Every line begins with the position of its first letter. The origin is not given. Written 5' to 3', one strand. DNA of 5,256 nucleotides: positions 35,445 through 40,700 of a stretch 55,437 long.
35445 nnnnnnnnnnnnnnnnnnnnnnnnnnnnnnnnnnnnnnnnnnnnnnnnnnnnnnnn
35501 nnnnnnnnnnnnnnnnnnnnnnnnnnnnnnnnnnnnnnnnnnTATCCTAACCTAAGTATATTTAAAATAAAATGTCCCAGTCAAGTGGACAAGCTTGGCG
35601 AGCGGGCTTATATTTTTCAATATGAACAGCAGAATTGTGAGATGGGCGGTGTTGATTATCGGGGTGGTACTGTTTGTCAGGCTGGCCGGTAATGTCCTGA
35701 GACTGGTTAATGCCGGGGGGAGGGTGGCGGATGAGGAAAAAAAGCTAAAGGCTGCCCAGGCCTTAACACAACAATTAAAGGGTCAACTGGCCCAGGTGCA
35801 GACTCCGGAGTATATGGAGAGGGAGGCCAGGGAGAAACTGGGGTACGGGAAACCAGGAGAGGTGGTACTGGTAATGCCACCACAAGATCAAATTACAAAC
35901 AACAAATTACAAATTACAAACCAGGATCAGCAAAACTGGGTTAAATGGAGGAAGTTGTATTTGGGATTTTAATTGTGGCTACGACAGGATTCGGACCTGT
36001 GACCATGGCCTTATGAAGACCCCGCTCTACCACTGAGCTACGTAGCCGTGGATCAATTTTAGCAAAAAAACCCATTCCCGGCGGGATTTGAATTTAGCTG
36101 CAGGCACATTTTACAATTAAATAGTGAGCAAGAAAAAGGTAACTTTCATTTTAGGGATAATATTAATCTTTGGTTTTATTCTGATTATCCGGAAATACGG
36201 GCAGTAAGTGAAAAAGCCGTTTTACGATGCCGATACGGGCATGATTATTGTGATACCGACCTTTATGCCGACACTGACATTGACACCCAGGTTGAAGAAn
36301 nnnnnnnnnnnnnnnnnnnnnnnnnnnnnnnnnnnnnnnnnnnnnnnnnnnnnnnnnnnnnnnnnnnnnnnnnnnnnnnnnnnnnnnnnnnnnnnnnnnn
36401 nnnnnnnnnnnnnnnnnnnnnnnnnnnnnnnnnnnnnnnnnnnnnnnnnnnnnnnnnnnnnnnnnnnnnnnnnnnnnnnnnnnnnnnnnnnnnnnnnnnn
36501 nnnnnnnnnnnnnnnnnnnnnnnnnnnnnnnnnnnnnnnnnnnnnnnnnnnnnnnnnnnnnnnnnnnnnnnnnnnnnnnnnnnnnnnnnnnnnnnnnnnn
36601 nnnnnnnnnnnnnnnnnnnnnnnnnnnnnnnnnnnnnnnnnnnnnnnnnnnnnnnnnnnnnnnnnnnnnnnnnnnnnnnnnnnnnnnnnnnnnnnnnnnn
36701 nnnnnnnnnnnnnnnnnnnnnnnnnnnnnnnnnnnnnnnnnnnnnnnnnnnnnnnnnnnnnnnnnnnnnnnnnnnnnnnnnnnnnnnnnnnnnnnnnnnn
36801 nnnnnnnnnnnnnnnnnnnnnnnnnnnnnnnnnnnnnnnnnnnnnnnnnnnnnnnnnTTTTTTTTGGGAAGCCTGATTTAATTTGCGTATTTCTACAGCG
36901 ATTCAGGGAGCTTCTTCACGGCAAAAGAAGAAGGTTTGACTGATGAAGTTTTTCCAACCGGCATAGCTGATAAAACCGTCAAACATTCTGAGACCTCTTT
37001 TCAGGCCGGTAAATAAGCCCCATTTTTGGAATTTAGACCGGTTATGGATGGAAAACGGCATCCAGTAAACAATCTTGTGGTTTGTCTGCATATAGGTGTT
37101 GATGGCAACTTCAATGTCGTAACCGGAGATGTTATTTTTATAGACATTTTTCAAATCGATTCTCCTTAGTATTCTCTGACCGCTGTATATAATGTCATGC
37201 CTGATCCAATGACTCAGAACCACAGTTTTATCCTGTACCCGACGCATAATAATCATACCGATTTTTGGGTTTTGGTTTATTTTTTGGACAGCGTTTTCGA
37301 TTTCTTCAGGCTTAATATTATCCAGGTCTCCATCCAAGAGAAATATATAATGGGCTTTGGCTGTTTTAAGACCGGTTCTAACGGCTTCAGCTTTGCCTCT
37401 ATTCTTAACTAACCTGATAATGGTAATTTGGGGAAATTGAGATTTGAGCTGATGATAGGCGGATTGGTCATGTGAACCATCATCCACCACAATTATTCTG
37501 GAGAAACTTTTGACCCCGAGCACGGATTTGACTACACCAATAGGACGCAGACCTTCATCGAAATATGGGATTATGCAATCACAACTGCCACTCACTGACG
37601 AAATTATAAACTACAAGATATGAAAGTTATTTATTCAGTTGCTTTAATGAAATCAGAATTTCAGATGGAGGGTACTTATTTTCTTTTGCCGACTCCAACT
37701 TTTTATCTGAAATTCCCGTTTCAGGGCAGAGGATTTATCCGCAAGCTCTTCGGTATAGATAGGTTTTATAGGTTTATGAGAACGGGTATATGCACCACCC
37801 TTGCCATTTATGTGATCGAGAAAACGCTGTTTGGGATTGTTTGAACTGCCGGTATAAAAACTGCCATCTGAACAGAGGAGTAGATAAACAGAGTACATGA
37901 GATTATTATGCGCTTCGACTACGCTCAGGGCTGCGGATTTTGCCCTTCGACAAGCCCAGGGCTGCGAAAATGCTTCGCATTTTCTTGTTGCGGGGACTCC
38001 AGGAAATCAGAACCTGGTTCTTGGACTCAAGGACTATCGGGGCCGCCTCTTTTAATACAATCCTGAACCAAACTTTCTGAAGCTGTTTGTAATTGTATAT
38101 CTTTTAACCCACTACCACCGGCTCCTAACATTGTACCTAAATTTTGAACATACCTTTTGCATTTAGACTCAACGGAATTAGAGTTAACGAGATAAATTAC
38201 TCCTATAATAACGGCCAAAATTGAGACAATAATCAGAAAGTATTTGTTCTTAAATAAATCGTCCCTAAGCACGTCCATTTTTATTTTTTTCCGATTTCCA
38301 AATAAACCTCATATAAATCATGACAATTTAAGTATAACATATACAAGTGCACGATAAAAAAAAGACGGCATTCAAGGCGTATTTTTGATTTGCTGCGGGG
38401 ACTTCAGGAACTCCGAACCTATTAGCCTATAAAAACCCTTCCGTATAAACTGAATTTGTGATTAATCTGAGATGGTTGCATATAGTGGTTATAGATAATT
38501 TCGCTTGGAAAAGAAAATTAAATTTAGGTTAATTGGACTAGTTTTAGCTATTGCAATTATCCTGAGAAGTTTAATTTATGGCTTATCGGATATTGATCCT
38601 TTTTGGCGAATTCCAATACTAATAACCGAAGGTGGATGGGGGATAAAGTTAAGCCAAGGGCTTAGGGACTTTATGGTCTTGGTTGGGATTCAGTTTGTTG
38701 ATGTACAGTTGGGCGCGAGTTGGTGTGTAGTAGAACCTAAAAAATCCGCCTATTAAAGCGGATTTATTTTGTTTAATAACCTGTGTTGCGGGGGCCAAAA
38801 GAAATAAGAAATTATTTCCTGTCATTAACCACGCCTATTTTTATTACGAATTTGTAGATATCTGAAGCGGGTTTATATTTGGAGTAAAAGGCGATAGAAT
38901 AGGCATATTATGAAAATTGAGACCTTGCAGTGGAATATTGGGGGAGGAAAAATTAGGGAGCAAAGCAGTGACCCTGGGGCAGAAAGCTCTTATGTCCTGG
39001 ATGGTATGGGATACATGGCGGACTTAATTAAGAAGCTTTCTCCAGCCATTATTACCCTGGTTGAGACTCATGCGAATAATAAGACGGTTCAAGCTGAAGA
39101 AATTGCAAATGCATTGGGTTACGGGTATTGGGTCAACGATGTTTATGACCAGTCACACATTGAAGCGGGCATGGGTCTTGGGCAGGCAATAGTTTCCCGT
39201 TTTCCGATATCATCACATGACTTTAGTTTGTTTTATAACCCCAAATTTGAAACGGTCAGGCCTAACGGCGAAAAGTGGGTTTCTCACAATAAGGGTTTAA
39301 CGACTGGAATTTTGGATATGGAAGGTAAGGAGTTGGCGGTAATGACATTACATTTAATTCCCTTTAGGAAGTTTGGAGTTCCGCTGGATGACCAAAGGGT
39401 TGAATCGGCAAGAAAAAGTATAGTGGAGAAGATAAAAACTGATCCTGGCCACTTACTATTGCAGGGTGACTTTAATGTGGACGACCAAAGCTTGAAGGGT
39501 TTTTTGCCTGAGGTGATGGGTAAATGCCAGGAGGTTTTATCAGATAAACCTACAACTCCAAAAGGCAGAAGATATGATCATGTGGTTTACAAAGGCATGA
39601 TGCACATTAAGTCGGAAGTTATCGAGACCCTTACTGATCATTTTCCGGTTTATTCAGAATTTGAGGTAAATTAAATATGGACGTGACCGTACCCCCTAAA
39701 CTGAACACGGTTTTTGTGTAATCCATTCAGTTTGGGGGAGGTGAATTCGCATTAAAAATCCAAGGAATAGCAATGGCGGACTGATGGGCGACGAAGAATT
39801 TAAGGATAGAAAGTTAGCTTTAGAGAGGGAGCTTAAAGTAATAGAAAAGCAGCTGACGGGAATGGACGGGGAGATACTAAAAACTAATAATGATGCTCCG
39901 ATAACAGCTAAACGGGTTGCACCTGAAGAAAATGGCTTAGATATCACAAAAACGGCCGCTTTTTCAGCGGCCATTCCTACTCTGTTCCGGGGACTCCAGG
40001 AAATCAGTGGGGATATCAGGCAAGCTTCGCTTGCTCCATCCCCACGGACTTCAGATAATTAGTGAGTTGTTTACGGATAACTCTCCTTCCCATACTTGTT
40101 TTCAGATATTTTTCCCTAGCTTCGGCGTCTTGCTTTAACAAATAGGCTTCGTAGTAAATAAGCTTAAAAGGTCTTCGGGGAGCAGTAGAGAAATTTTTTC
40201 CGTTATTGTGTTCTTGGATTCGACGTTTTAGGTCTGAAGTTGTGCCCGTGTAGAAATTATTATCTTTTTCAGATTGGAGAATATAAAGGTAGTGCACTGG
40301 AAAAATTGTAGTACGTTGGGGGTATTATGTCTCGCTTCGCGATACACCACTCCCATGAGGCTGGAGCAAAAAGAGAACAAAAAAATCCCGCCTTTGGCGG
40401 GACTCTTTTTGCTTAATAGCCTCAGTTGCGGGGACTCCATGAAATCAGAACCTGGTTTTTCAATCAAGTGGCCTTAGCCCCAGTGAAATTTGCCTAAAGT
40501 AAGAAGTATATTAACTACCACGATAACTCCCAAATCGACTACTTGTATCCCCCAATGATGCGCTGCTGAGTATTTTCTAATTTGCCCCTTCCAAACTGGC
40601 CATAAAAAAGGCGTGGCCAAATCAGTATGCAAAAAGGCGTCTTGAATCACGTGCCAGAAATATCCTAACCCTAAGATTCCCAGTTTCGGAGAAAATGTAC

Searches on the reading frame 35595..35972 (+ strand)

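Call 43: search_protein_families(library=pfam, proteins=[window:35595-35972:+], max_evalue=0.01)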
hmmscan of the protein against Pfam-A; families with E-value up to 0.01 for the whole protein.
window:35595-35972:+ (125 aa): 1 family
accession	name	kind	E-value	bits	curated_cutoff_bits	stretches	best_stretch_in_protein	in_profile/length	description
PF04977.20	DivIC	-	1.3e-11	44.6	28.9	1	19-95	1-78/80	Septum formation initiator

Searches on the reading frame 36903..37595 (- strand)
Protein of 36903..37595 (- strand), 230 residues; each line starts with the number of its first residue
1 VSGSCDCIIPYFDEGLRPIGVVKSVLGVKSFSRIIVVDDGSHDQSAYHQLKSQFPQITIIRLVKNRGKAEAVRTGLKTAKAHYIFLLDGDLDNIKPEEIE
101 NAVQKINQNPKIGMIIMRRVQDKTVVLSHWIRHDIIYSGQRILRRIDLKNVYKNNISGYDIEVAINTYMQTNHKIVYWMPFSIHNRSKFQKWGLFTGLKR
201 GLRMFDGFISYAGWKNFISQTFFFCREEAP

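Call 43: search_protein_families(library=pfam, proteins=[window:36903-37595:-], max_evalue=0.01)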
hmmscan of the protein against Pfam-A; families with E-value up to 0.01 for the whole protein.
window:36903-37595:- (230 aa): 3 families
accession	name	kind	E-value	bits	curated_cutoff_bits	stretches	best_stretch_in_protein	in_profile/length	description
PF00535.33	Glycos_transf_2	-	5.2e-18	66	23.3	1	7-144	2-132/168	Glycosyl transferase family 2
PF12804.13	NTP_transf_3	-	0.0046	17.6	27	1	30-122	38-127/160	MobA-like NTP transferase domain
PF10111.15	Glyco_tranf_2_2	-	0.0074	16.2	27.3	0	32-112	30-111/276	Glycosyltransferase like family 2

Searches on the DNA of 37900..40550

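Call 106: search_rna_families(source=window, start=37900, end=40550, threshold=evalue, max_evalue=1)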
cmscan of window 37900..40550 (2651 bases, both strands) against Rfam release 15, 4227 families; matches with E-value up to 1: 2.
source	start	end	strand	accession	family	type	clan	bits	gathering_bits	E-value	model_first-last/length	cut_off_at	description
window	38736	38819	-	RF01859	Phe_leader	Cis-reg; leader;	-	23.1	55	0.83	1-125/125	no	Phenylalanine leader peptide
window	38738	38817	-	RF00512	Leu_leader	Cis-reg; leader;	-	21.9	50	0.19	1-148/148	no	Leucine operon leader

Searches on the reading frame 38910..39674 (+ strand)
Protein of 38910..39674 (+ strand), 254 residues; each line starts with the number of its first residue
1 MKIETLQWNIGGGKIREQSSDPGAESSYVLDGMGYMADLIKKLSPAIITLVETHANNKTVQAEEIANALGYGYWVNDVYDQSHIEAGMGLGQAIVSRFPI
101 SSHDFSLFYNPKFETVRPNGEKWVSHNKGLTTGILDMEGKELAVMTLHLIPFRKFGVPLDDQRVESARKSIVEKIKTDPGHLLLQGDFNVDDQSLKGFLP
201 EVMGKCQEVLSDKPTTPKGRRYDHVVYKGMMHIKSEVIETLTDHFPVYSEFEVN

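Call 3: search_protein_families(library=pfam, proteins=[window:38910-39674:+], max_evalue=0.1)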
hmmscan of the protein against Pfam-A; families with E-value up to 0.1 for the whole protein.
window:38910-39674:+ (254 aa): 2 families
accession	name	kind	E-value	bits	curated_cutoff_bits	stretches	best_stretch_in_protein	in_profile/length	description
PF03372.29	Exo_endo_phos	-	3.4e-11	43.7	24.5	1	6-235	1-210/225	Endonuclease/Exonuclease/phosphatase family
PF23226.1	Exo_endo_phos_PGAP2IP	-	0.084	12.6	27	0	35-113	25-101/239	PGAP2IP, C-terminal nuclease-like domain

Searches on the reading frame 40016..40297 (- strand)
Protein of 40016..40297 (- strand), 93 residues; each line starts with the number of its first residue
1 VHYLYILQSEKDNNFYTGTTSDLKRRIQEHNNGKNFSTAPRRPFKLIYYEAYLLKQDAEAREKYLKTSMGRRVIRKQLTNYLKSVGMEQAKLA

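Call 43: search_protein_families(library=pfam, proteins=[window:40016-40297:-], max_evalue=0.01)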
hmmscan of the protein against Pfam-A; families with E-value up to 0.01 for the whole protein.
window:40016-40297:- (93 aa): 3 families
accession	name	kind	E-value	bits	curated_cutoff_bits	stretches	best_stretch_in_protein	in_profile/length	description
PF01541.30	GIY-YIG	-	1.1e-17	64.5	22.6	1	1-68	1-71/78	GIY-YIG catalytic domain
PF10544.15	T5orf172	-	0.00021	22.2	20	1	3-76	2-74/101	T5orf172 domain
PF13455.12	MUG113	-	0.0013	19.8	22.3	1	18-75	4-53/73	Meiotically up-regulated gene 113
